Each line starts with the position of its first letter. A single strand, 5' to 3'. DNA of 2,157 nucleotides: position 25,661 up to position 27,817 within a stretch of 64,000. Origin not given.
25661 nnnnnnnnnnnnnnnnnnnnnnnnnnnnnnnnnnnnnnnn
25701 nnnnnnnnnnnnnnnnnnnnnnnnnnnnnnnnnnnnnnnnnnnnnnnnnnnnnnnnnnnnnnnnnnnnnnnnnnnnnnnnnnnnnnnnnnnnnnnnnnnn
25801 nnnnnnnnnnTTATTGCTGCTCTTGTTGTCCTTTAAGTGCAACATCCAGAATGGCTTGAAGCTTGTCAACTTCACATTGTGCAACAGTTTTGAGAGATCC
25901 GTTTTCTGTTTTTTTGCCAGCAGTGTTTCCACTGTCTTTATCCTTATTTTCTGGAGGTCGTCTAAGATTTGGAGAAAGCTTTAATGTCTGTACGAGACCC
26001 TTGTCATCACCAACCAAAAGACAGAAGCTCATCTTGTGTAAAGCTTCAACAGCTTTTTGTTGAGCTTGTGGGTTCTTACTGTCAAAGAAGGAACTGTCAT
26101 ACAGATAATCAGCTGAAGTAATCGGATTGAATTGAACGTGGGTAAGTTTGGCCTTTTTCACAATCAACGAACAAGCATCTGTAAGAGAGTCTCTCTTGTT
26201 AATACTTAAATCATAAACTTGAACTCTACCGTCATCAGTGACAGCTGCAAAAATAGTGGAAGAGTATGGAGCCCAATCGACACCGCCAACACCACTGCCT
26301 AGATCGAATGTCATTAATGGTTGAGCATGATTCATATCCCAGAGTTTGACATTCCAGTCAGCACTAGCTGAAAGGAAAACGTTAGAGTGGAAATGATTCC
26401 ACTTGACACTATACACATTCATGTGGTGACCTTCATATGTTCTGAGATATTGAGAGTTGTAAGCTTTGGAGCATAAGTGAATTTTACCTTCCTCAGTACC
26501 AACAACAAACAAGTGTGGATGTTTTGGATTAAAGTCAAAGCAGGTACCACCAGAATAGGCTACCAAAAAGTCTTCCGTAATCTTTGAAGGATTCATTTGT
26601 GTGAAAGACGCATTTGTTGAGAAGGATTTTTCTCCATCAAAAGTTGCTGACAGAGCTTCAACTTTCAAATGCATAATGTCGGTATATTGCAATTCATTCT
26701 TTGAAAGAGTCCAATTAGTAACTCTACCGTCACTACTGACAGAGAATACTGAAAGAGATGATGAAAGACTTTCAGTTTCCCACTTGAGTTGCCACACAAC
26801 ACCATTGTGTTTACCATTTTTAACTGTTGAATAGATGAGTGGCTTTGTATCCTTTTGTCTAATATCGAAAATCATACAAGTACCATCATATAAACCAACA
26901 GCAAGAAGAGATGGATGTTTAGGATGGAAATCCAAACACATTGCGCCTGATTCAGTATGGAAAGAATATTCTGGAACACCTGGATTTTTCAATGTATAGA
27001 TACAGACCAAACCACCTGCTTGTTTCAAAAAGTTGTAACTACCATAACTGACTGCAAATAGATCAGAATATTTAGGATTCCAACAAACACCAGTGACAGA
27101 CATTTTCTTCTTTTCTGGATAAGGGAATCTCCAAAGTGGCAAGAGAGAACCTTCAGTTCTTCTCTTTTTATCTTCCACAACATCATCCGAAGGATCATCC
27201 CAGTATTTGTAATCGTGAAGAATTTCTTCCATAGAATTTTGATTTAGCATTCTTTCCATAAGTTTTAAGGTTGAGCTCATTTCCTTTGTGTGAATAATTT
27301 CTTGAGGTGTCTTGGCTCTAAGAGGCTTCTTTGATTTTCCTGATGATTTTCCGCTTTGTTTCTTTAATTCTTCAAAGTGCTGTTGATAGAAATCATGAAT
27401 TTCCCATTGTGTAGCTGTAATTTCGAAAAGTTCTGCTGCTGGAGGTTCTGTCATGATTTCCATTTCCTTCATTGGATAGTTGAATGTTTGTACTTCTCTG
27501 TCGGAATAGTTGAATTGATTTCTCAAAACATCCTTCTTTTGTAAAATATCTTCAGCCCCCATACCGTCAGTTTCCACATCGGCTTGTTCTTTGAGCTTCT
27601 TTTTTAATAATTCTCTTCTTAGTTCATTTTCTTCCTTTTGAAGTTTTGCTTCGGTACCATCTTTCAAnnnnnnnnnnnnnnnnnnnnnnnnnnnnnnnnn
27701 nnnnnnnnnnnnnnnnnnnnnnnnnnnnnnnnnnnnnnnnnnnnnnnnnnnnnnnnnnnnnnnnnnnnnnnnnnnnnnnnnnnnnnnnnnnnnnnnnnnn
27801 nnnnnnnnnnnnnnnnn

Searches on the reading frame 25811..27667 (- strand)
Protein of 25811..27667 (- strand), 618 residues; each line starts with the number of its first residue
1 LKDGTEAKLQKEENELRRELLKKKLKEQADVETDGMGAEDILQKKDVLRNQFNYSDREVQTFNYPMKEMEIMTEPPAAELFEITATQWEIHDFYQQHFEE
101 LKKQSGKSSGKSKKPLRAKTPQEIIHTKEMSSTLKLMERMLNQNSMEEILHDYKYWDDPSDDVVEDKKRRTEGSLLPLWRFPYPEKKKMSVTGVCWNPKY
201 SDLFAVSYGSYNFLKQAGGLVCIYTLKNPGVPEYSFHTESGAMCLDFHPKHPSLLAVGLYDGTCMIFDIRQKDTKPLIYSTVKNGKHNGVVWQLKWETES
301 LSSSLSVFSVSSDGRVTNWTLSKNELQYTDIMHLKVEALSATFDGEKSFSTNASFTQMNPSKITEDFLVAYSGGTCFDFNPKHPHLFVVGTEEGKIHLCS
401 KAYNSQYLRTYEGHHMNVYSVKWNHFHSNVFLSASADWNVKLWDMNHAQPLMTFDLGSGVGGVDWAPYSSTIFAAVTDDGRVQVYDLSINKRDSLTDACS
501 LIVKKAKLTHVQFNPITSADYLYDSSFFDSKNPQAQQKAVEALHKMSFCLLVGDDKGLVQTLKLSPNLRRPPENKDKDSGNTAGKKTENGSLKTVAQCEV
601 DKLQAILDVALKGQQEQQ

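Call 4: search_protein_families(library=pfam, proteins=[window:25811-27667:-], max_evalue=0.01)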
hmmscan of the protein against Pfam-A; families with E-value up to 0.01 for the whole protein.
window:25811-27667:- (618 aa): 28 families (the best 25 are shown)
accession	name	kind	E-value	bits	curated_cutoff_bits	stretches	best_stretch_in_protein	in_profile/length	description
PF25174.1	Beta-prop_THOC3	-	1.4e-25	90.3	305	2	255-454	17-209/272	THOC3 beta-propeller domain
PF24814.1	WD40_Prp19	-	5.7e-19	68.7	320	2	372-515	7-145/281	Prp19 WD40 domain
PF00400.38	WD40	-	4.4e-16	59.1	27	1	406-444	2-39/39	WD domain, G-beta repeat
PF23775.1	Beta-prop_RIG_2nd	-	6.3e-15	55.8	80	1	235-448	33-247/278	RIG second beta-propeller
PF23414.1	Beta-prop_EML_2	-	1.2e-14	54.8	90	1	426-515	8-91/266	Echinoderm microtubule-associated protein second beta-propeller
PF24807.1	WD40_CDC20-Fz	-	1.7e-14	54.3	200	1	384-489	103-211/292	CDC20/Fizzy WD40 domain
PF23609.1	Beta-prop_EIPR1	-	2.2e-14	54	54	1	371-443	204-280/280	EIPR1 beta-propeller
PF25173.1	Beta-prop_WDR3_1st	-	3.6e-12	46.8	154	1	375-489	33-144/184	WDR3 first beta-propeller domain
PF24817.1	WD40_WDHD1_1st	-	7.7e-12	45.4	109.9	1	306-472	19-193/291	WDHD1 first WD40 domain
PF25172.1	Beta-prop_WDR3_2nd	-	1.5e-09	38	140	1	373-449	40-113/293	WDR3 second beta-propeller domain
PF24805.1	EIF3I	-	2.1e-09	37.4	200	1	403-514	40-155/324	EIF3I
PF23383.1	Beta-prop_IFT140_1st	-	4e-09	36.1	27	1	188-404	14-221/406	IFT140 first beta-propeller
PF12894.13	ANAPC4_WD40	-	2.8e-08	34.3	22.9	0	385-466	8-89/91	Anaphase-promoting complex subunit 4 WD40 domain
PF23756.1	Beta-prop_HPS5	-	6.1e-08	32.7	34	1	375-513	23-162/328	HPS5 beta propeller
PF23419.2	WD40_RFWD3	-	7.4e-08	32.5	47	1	404-487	54-134/337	E3 ubiquitin-protein ligase RFWD3 WD40 domain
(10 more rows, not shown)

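Call 55: search_solved_structures(query=window:25811-27667:-, max_evalue=1e-10)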
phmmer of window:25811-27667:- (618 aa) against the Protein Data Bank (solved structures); distinct sequences matched with E-value up to 1e-10: 39.
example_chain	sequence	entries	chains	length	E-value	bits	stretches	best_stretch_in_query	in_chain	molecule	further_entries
9fqr_Gn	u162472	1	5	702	1e-138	467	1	34-516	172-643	Dynein axonemal intermediate chain 1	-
8j07_m1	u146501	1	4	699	7.7e-138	464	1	44-516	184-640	Dynein axonemal intermediate chain 1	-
7k58_D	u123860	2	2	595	4e-136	458.4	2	2-336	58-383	Dynein intermediate chain 2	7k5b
6zyw_D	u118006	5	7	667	1.9e-135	456.1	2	2-336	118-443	Dynein intermediate chain 2 | Dynein intermediate chain DIC2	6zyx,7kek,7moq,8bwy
8bx8_D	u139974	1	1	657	7.8e-135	454.1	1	2-514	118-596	Dynein intermediate chain 2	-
7kzm_D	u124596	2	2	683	2.1e-130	439.5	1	37-515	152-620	Dynein, 78 kDa intermediate chain, flagellar outer arm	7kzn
8glv_Aa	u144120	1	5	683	2.7e-130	439.1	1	37-515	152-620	Dynein, 78 kDa intermediate chain, flagellar outer arm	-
9e5c_7h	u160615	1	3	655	2.7e-122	412.7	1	2-514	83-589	Dynein intermediate chain, putative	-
9y6s_5g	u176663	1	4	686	1.3e-115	390.6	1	2-515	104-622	Dynein intermediate-chain-like protein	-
8j07_k2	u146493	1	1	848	7e-65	223.1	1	164-495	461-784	Dynein axonemal intermediate chain 4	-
9fqr_Hx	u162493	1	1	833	1.4e-62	215.5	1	158-496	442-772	Cilia and flagella associated protein 100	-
9e5c_5l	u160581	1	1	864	3.3e-58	201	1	176-488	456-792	Dynein axonemal intermediate chain 4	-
8glv_AF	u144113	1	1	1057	4e-57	197.5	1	216-490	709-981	Axonemal inner arm I1 intermediate chain dynein IC138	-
9y6s_7O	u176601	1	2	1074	1.9e-39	139.1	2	215-337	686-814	Dynein axonemal intermediate chain 4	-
6g6m_A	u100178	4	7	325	7.8e-32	113.9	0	404-488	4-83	Tako8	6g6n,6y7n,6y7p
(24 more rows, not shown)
